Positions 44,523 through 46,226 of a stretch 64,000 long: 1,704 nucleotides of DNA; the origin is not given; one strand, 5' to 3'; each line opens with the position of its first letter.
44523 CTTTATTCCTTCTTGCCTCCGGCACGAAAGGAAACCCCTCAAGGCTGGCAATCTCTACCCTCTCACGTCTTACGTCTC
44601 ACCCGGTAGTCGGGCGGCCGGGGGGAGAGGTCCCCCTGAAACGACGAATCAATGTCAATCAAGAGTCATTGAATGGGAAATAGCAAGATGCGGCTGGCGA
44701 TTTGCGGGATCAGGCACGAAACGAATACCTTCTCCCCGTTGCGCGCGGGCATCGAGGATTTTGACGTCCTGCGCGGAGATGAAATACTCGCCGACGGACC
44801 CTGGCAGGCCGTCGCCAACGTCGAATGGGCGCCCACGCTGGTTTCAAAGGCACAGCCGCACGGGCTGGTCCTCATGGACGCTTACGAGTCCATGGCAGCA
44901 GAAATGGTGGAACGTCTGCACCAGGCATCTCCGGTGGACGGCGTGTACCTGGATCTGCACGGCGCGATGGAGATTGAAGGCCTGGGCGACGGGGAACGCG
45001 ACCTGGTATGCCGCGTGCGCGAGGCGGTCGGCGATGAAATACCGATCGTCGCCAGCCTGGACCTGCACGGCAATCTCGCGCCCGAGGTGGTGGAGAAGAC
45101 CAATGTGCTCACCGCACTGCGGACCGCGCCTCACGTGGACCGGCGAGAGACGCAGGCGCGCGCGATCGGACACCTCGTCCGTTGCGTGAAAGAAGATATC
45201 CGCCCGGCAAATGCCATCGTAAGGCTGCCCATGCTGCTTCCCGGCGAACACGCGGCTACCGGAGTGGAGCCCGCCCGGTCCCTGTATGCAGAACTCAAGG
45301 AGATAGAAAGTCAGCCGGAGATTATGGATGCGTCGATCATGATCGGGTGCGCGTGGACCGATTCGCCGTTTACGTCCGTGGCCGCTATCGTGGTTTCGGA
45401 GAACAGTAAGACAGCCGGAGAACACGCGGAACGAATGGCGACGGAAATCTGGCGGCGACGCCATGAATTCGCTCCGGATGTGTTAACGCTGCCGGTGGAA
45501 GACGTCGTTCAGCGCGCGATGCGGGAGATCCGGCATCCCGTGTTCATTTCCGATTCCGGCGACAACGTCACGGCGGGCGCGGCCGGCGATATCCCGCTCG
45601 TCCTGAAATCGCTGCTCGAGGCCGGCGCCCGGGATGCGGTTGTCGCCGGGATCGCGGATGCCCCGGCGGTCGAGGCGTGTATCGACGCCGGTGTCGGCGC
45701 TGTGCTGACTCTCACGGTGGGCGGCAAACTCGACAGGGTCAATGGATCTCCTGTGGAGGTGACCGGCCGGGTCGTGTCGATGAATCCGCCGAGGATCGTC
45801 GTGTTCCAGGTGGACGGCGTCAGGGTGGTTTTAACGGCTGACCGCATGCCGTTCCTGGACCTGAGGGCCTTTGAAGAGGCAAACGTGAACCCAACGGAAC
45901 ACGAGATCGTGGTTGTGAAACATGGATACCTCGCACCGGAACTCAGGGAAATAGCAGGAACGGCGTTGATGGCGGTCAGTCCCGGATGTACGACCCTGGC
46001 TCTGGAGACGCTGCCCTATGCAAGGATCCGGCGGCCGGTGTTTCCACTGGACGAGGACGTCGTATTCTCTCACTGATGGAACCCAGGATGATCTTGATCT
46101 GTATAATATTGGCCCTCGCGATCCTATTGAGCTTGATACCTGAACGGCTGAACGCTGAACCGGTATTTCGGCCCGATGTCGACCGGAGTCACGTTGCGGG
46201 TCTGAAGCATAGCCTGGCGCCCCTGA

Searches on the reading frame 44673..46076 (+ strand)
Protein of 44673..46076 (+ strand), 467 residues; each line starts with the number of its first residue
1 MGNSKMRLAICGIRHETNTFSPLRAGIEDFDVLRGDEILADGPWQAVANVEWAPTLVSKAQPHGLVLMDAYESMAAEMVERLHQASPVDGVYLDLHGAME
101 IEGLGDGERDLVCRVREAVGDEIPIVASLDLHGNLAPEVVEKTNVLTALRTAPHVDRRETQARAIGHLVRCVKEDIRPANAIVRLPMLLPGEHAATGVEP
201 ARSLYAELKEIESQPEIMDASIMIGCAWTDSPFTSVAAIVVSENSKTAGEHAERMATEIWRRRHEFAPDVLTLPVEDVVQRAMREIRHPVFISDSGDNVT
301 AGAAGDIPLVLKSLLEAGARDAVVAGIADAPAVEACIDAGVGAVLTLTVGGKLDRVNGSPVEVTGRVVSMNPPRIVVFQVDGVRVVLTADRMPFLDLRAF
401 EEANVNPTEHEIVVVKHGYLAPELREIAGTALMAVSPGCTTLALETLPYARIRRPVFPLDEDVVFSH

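Call 76: search_protein_families(library=pfam, proteins=[window:44673-46076:+], max_evalue=0.001)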
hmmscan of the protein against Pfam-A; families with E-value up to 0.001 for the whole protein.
window:44673-46076:+ (467 aa): 2 families
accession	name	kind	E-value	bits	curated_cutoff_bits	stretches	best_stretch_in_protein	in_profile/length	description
PF07364.17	DUF1485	-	9.2e-92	307.8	22.8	1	7-283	1-290/290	Metallopeptidase family M81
PF07171.17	MlrC_C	-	4.6e-44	151.2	27.2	1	292-451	1-178/178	MlrC C-terminus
